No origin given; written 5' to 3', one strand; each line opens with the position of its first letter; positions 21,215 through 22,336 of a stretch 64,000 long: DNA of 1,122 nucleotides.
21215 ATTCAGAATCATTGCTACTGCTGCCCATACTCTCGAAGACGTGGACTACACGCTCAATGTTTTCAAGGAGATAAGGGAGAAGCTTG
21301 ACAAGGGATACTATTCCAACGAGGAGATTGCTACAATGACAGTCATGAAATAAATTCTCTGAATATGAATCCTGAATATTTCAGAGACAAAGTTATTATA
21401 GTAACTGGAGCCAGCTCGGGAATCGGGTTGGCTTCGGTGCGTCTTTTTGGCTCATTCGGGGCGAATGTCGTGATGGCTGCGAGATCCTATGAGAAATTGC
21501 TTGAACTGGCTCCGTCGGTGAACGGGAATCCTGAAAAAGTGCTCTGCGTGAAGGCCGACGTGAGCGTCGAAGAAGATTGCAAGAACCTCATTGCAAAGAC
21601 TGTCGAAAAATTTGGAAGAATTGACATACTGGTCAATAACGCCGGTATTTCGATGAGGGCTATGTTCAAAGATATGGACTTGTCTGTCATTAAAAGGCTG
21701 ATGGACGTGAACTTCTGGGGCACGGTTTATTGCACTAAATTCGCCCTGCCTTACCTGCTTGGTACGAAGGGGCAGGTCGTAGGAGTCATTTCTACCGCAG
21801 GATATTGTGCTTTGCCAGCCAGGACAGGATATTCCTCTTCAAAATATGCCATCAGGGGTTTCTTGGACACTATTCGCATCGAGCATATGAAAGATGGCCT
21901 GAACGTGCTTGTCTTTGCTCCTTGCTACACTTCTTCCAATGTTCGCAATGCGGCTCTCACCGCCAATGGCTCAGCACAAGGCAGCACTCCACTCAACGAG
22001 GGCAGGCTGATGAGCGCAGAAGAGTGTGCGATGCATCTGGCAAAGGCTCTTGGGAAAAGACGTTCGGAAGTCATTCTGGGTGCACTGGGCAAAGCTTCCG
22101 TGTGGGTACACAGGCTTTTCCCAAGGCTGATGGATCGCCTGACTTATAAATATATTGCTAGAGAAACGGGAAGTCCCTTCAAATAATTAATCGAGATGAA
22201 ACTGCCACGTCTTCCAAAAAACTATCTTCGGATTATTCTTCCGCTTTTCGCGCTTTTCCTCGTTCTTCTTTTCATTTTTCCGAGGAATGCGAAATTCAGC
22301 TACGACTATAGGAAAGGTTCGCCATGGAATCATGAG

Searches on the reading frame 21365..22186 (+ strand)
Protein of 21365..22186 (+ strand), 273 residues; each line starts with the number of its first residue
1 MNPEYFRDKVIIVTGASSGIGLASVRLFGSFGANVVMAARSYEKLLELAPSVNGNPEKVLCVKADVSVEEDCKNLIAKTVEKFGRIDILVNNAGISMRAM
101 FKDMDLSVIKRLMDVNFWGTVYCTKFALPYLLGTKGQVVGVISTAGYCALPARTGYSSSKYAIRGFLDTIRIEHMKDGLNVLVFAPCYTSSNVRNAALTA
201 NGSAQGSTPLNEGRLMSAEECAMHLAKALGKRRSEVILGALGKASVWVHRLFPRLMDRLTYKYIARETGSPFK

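Call 4: search_protein_families(library=ncbifam, proteins=[P0001], max_evalue=0.00001)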
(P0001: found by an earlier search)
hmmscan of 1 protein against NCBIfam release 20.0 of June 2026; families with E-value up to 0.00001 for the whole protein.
P0001 (422 aa): 11 families
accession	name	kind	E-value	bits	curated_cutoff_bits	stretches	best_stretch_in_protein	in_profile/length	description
NF047600.1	SerpalmtaseCFB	equivalog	4e-82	276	640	1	27-406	24-393/395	serine palmitoyltransferase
NF005394.0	PRK06939.1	equivalog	1.3e-81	274.4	460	1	35-405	30-394/397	glycine C-acetyltransferase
TIGR00858.1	bioF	equivalog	8.2e-79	265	426.45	1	38-398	13-364/365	8-amino-7-oxononanoate synthase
TIGR01825.1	gly_Cac_T_rel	subfamily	7.7e-78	261.8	535.4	1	31-405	18-382/385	BioF/Kbl family PLP-dependent acyltransferase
NF047599.1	SerpalmtaseBetaP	equivalog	5e-73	246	500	1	44-405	41-393/394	serine palmitoyltransferase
TIGR01822.1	2am3keto_CoA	equivalog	2.2e-70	237.5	493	1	41-405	32-390/393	glycine C-acetyltransferase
NF047603.1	SerpalmtaseAlphaP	equivalog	3.3e-53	180.8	670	1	45-400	44-391/399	serine palmitoyltransferase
TIGR01821.1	5aminolev_synth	equivalog_domain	6.7e-52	176.7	338.55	1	48-405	47-397/402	5-aminolevulinate synthase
NF005526.0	PRK07179.1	equivalog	4.3e-48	163.9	428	1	47-406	55-400/407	alpha-hydroxyketone-type quorum-sensing autoinducer synthase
NF004608.1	PRK05937.1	equivalog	3.7e-30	104.9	399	1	82-412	44-356/366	8-amino-7-oxononanoate synthase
NF005697.0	PRK07505.1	subfamily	1.4e-27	96.3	342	1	44-404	46-401/405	hypothetical protein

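Call 5: search_protein_families(library=pfam, proteins=[P0001])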
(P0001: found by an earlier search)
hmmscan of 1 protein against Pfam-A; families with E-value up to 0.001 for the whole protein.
P0001 (422 aa): 1 family
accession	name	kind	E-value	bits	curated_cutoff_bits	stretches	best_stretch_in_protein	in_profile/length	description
PF00155.27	Aminotran_1_2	-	5e-34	118.5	19.7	1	47-396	2-359/361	Aminotransferase class I and II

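Call 6: search_solved_structures(query=P0001, show_alignments=2)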
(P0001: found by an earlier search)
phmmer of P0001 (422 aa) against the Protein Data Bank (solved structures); distinct sequences matched with E-value up to 0.001: 54.
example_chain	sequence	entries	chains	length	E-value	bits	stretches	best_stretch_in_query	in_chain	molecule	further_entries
7u7h_A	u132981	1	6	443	5e-171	572.1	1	4-414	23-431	7-keto-8-aminopelargonate synthetase-like enzyme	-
28eh_A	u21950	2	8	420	1.1e-157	528.1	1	4-411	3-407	Cysteate-C-fatty acyltransferase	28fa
3a2b_A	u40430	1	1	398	2.6e-63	217.2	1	28-397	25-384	Serine palmitoyltransferase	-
8guh_A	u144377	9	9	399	2.6e-63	217.2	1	28-397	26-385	Serine palmitoyltransferase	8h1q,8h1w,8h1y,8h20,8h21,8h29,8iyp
1fc4_A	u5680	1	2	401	4.9e-55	189.9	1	44-405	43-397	2-AMINO-3-KETOBUTYRATE CONENZYME A LIGASE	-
3tqx_A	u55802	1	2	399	2.5e-53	184.3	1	39-405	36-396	2-amino-3-ketobutyrate coenzyme A ligase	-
8s1y_A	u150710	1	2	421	4.5e-52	180.2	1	26-405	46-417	8-amino-7-oxononanoate synthase/2-amino-3-ketobutyrate coenzyme A ligase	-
7poa_A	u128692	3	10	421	1.1e-51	178.9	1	26-405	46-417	8-amino-7-oxononanoate synthase/2-amino-3-ketobutyrate coenzyme A ligase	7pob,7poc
7v58_A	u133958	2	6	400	1.6e-50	175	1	44-403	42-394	2-amino-3-ketobutyrate coenzyme A ligase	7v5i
2x8u_A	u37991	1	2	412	1.5e-47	165.2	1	42-400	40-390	SERINE PALMITOYLTRANSFERASE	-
7bxp_A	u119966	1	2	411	1.4e-43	152.2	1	44-400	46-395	2-amino-3-ketobutyrate coenzyme A ligase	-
7bxq_A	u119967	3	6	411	8.3e-43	149.6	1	44-400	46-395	2-amino-3-ketobutyrate coenzyme A ligase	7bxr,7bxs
2w8u_A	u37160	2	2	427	7.1e-41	143.3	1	49-399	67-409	SERINE PALMITOYLTRANSFERASE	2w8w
2w8t_A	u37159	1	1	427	7.5e-41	143.2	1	49-399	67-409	SERINE PALMITOYLTRANSFERASE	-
2w8v_A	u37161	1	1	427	7.6e-41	143.2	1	49-399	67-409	SERINE PALMITOYLTRANSFERASE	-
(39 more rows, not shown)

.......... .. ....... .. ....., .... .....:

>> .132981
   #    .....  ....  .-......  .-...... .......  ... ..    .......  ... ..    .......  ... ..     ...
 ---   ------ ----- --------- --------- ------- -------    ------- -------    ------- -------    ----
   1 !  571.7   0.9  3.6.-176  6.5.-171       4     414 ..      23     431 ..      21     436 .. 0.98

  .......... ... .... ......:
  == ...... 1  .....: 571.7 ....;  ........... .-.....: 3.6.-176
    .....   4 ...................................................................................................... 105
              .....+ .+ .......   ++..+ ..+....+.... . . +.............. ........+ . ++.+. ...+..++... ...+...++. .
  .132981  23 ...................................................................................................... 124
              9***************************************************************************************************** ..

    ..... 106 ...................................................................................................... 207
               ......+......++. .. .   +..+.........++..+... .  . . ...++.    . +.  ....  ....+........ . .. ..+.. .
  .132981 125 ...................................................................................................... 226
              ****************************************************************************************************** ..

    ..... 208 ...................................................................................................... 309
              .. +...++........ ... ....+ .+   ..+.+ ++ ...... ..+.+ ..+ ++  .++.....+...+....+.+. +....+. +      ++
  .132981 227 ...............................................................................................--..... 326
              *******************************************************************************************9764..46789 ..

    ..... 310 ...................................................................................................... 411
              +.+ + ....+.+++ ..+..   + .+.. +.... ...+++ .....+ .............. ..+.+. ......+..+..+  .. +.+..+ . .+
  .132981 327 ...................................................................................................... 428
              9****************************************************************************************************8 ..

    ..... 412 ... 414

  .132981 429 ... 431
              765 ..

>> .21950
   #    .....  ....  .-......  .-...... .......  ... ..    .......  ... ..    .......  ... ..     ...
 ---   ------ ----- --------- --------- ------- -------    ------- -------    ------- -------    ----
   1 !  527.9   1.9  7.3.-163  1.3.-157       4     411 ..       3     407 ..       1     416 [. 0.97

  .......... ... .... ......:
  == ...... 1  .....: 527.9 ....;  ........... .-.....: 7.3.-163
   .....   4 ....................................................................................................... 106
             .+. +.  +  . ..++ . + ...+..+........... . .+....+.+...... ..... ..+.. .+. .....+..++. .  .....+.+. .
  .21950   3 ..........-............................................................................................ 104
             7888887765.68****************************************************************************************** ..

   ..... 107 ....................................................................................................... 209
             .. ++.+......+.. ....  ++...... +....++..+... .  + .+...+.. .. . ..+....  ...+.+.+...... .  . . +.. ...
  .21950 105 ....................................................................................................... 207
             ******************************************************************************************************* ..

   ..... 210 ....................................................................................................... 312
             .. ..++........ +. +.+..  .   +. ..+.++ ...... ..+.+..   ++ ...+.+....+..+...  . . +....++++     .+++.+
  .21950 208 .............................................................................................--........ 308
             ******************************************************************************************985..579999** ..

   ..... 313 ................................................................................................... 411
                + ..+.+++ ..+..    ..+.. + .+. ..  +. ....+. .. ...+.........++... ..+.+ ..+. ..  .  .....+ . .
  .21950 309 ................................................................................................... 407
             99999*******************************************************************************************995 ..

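Call 12: search_protein_families(library=ncbifam, proteins=[window:21365-22186:+], max_evalue=0.00001)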
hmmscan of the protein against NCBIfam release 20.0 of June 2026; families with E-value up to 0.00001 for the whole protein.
window:21365-22186:+ (273 aa): 214 families (the best 25 are shown)
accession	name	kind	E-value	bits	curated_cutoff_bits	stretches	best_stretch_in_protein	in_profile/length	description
NF004825.0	PRK06181.1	equivalog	4e-86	288.6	215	1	5-267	3-266/268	SDR family oxidoreductase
NF005495.0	PRK07109.1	subfamily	7.1e-54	183.3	264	1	6-263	6-262/334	SDR family oxidoreductase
NF052558.1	MBtsdlDhBudC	equivalog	1.9e-45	155.4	270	1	6-222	1-216/250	meso-2,3-butanediol dehydrogenase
NF004526.0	PRK05872.1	subfamily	7e-39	133.7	276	1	6-266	8-267/297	short-chain dehydrogenase/reductase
NF006123.0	PRK08267.1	equivalog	2.1e-38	132.1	261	1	9-266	3-258/261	SDR family oxidoreductase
NF006565.0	PRK09072.1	equivalog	1.1e-37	130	238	1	7-259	4-248/265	SDR family oxidoreductase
NF005878.0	PRK07825.1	subfamily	1.6e-37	129.4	287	1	6-264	7-252/278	short chain dehydrogenase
NF005559.1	PRK07231.1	subfamily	1.1e-36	126.7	215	1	6-222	2-222/249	glucose 1-dehydrogenase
NF005806.0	PRK07666.1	equivalog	1.4e-36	125.9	286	1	6-230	5-222/239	3-ketoacyl-ACP reductase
NF004791.0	PRK06138.1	equivalog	1e-35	123.3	312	1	7-201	4-198/252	SDR family oxidoreductase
NF005372.1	PRK06914.1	subfamily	1.1e-34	119.9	320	1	8-201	2-197/279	SDR family oxidoreductase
NF005594.0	PRK07326.1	equivalog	1.6e-34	119.5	271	1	6-190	4-187/237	SDR family oxidoreductase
NF004198.0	PRK05653.1-3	equivalog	7e-34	117.4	296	1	6-222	5-221/248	3-oxoacyl-ACP reductase FabG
NF004826.0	PRK06182.1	subfamily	9.9e-34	116.9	305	1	8-212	4-203/274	oxidoreductase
NF004824.0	PRK06180.1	subfamily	2e-33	115.8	298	1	8-187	4-181/279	oxidoreductase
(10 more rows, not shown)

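Call 13: search_protein_families(library=pfam, proteins=[window:21365-22186:+], max_evalue=0.00001)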
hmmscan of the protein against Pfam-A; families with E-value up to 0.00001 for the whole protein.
window:21365-22186:+ (273 aa): 3 families
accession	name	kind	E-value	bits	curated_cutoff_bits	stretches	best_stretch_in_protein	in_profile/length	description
PF00106.31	adh_short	-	3e-48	164.3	26.6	1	9-196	1-189/195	short chain dehydrogenase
PF13561.12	adh_short_C2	-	9.5e-30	104.3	27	1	15-223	1-211/236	Enoyl-(Acyl carrier protein) reductase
PF08659.16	KR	-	5.4e-09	36.7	22.6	1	11-162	3-155/180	KR domain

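Call 18: find_related_loci(query=P0001, collection=genome_contigs, flank=4000)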
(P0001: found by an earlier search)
Query P0001 (422 aa) in genome_contigs; peptide patterns used: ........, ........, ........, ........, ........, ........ (x = any residue, [..] = any of these).
599 stretches matched a pattern (row limit reached: there are more); 558 encode a relative of the query (tblastn E <= 1e-3); the best 80 are kept; 80 distinct loci.
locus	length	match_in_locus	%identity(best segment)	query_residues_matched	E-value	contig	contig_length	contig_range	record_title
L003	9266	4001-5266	98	1-422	0e+0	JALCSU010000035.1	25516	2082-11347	MAG: Bacteroidales bacterium isolate UW_MP_BACTE5_2 Ga0455775_000634, whole genome shotgun sequence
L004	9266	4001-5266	98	1-422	0e+0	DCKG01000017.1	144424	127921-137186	MAG TPA_asm: Bacteroidales bacterium UBA1680 UBA1680_contig_71, whole genome shotgun sequence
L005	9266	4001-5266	98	1-422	0e+0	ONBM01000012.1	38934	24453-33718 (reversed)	uncultured Bacteroidales bacterium isolate RUG142 genome assembly, contig: scaffold_1099, whole genome shotgun sequence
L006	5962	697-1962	89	1-422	0e+0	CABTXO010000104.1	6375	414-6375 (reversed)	MAG TPA_asm: uncultured Bacteroidales bacterium isolate MGYG-HGUT-03744 genome assembly, contig: GUT_GENOME243303_104, w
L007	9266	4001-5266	86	1-422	0e+0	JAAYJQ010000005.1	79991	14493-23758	MAG: Bacteroidales bacterium isolate AS10tlH2TH_304 94552_AS10, whole genome shotgun sequence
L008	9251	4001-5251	85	4-420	0e+0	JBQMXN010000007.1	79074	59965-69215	MAG: Candidatus Cryptobacteroides sp. isolate A1_bin.34 NODE_80_length_79074_cov_9.989547, whole genome shotgun sequence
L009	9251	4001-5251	81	4-420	0e+0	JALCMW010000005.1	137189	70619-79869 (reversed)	MAG: Bacteroidales bacterium isolate UW_MP_BACTE2_1 Ga0455784_00041, whole genome shotgun sequence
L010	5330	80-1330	80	4-420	0e+0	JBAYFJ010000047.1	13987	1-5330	MAG: Bacteroidales bacterium isolate SO_2016_CLC_T2_99 scaffold04716_PH3_Jul20_2016, whole genome shotgun sequence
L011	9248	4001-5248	81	4-420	0e+0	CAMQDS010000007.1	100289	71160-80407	MAG TPA_asm: uncultured Bacteroidales bacterium isolate SRR16916891_bin.9_metaWRAP_v1.3_MAG genome assembly, contig: ERZ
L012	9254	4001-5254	77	4-421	0e+0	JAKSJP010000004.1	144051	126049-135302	MAG: Bacteroidales bacterium isolate Horse_feces50 MAG050_4, whole genome shotgun sequence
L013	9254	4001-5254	77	4-421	0e+0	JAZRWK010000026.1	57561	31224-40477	MAG: Candidatus Cryptobacteroides sp. isolate T1900044952_TA20190005.MAGScoT_cleanbin_000006 SGB_3700_k141_2003178, whol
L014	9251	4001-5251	78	4-420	0e+0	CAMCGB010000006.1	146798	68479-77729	MAG: uncultured Bacteroides sp. isolate SRR17382097_bin.46_metaWRAP_v1.3_MAG genome assembly, contig: ERZ10544651.49, wh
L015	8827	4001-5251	78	4-420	0e+0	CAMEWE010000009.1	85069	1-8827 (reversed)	MAG: uncultured Bacteroidales bacterium isolate SRR15057920_bin.29_metaWRAP_v1.3_MAG genome assembly, contig: ERZ1040757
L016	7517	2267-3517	78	4-420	0e+0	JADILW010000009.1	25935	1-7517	MAG: Candidatus Cryptobacteroides avistercoris isolate B3-1481 B3M34__C24957_L25935_SRR9113706, whole genome shotgun seq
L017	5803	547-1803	78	4-422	0e+0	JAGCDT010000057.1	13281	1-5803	MAG: Bacteroidales bacterium isolate RGIG9699 Yak_Omasum-2__c478574, whole genome shotgun sequence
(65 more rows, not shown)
